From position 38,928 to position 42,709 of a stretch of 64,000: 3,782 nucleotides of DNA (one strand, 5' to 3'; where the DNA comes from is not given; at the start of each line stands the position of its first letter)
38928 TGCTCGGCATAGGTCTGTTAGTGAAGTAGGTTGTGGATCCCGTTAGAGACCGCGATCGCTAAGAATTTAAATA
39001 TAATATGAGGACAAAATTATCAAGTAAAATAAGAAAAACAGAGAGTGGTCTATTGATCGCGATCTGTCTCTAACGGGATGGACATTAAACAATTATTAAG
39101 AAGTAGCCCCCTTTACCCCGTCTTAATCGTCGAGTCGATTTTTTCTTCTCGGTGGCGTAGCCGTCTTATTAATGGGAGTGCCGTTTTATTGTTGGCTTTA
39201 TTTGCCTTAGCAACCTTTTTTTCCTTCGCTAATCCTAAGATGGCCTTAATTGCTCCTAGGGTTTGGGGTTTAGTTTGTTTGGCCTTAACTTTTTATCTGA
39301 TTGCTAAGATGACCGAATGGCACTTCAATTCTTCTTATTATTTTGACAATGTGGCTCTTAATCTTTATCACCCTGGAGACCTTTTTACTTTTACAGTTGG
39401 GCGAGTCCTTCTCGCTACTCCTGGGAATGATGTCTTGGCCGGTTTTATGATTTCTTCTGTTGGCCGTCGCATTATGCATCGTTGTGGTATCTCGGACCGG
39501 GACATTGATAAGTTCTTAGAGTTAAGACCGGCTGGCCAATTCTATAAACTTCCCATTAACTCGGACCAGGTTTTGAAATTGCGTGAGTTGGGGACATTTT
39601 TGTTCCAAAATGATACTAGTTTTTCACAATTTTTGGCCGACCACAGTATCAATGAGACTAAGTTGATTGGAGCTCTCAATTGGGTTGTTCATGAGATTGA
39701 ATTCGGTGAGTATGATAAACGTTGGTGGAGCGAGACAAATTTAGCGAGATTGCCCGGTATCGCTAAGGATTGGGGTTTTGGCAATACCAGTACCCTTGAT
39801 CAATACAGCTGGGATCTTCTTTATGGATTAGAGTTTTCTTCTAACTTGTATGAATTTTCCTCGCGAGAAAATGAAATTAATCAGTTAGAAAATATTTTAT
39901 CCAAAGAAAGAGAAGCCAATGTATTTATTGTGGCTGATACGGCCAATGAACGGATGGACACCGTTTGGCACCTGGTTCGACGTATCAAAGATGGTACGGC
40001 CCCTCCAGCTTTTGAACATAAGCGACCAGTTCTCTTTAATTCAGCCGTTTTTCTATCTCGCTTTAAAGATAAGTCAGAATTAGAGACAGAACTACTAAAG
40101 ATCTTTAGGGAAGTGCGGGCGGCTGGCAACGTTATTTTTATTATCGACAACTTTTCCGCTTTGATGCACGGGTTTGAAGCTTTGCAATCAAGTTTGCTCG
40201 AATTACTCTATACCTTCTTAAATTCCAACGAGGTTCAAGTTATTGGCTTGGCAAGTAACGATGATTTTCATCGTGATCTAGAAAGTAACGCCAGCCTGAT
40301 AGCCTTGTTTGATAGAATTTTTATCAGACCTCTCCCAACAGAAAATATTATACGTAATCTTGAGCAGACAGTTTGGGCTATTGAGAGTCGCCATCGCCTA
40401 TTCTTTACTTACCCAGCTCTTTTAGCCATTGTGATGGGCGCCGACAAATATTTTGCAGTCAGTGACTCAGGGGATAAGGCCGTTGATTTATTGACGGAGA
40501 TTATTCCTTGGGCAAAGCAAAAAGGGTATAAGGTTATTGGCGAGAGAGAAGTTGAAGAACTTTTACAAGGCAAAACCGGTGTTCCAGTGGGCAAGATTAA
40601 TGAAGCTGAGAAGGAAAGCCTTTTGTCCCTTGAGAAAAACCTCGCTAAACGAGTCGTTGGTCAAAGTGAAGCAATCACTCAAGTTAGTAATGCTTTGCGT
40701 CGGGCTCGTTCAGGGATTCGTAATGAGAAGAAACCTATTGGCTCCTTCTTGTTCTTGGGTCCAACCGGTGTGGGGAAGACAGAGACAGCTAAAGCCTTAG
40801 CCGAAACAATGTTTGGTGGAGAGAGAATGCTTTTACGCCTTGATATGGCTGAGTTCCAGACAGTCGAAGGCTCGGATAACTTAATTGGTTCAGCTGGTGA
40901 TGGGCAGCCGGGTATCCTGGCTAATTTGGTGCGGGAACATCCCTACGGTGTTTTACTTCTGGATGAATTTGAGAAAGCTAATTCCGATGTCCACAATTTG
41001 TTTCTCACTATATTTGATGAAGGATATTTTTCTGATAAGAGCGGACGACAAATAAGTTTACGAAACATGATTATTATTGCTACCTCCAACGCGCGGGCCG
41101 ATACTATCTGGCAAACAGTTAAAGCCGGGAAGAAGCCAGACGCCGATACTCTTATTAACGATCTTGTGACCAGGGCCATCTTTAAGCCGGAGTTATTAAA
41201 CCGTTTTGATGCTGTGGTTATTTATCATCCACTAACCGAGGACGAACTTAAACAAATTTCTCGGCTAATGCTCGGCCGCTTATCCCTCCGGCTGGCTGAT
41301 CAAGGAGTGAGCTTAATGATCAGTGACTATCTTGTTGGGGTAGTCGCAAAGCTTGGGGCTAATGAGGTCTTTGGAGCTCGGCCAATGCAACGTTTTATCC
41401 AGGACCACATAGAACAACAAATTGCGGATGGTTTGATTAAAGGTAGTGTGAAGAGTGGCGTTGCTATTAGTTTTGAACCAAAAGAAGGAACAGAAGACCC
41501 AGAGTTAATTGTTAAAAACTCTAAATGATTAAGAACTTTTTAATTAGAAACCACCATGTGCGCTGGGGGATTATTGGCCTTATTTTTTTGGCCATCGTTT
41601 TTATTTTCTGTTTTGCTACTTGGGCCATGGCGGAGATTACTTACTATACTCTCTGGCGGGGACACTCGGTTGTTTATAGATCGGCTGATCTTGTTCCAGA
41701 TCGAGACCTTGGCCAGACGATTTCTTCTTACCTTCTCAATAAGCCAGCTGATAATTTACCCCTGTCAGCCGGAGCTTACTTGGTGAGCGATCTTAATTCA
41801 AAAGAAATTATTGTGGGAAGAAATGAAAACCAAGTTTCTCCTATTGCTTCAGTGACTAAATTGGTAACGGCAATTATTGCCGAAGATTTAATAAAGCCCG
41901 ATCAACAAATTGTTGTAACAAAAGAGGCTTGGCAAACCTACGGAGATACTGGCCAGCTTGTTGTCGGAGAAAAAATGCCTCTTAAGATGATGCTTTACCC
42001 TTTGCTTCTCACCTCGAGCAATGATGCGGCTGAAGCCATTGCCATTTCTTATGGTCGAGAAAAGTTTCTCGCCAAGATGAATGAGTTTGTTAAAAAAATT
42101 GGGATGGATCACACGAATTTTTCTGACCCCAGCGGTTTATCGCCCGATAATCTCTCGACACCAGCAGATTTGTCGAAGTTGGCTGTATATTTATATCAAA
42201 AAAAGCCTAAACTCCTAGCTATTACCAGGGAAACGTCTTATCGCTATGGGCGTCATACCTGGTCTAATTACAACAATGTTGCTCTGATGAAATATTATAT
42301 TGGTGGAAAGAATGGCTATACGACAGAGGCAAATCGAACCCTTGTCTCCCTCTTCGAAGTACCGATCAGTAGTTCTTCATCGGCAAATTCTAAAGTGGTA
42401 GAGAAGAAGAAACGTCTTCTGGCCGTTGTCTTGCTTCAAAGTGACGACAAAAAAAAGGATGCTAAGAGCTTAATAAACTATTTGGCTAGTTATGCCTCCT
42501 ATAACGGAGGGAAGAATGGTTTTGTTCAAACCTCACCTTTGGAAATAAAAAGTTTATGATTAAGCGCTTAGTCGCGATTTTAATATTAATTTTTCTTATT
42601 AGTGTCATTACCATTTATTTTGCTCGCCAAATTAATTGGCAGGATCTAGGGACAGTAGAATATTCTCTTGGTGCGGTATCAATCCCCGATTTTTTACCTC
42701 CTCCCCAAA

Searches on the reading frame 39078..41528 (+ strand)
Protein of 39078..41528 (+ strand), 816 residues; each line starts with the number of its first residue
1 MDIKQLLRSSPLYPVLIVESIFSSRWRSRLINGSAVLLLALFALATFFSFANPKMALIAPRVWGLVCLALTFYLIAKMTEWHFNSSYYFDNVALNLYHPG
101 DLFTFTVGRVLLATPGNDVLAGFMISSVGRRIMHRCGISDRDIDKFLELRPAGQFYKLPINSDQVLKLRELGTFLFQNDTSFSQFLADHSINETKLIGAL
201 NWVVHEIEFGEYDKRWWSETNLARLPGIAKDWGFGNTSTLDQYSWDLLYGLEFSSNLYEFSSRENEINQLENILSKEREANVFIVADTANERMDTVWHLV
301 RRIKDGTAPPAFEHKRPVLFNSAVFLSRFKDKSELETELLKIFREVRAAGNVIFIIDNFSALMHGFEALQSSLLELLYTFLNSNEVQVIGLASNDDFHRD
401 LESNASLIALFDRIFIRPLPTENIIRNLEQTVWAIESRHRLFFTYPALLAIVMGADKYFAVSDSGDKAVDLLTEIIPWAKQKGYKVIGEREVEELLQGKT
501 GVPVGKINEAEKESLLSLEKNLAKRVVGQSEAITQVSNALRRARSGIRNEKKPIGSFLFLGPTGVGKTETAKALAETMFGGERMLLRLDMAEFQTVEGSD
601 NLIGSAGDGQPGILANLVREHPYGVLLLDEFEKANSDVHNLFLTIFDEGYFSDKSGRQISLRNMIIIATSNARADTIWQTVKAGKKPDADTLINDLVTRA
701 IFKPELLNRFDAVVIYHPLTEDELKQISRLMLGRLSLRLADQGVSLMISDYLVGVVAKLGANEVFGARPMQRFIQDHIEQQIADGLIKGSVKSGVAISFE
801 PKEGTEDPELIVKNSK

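Call 12: search_protein_families(library=pfam, proteins=[window:39078-41528:+], max_evalue=0.001)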
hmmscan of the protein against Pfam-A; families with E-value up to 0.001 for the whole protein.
window:39078-41528:+ (816 aa): 7 families
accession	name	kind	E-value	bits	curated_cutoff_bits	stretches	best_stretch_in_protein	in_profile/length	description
PF07724.20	AAA_2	-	4.3e-39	134.7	27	1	552-712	1-165/166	AAA domain (Cdc48 subfamily)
PF10431.15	ClpB_D2-small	-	9.5e-19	67.7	21.9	1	719-797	1-79/81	C-terminal, D2-small domain, of ClpB protein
PF00004.35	AAA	-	3e-11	44.3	21.2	1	558-676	2-113/131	ATPase family associated with various cellular activities (AAA)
PF07728.20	AAA_5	-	5.2e-10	39.9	22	1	557-673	2-124/139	AAA domain (dynein-related subfamily)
PF13401.12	AAA_22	-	0.00012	22.8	27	0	309-389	64-119/130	AAA domain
PF13191.12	AAA_16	-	0.00019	22.4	32.6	0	525-578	1-48/167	AAA ATPase domain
PF25199.1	nSTAND_NTPase5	-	0.00023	21.4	34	0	233-307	51-123/145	Novel STAND NTPase 5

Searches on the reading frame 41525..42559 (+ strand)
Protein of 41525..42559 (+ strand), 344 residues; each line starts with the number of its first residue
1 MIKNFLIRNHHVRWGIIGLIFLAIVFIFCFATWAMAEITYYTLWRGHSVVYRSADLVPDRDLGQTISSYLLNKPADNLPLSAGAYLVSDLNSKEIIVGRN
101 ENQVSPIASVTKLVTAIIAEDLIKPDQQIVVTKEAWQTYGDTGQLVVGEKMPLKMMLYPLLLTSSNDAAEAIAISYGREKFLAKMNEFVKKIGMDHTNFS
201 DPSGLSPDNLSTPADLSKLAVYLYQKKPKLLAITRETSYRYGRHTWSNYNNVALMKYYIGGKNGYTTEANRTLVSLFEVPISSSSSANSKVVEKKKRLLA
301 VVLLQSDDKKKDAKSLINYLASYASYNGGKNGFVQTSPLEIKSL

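Call 53: search_protein_families(library=pfam, proteins=[window:41525-42559:+], max_evalue=0.001)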
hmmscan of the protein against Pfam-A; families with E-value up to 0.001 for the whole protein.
window:41525-42559:+ (344 aa): 3 families
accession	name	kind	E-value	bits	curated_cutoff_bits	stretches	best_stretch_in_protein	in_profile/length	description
PF00768.25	Peptidase_S11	-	1.1e-36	127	27.6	1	79-275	9-221/239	D-alanyl-D-alanine carboxypeptidase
PF13354.11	Beta-lactamase2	-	4.2e-10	39.8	22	1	86-239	3-169/214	Beta-lactamase enzyme family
PF02113.21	Peptidase_S13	-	2.5e-07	30.2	22.8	0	143-226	264-357/444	D-Ala-D-Ala carboxypeptidase 3 (S13) family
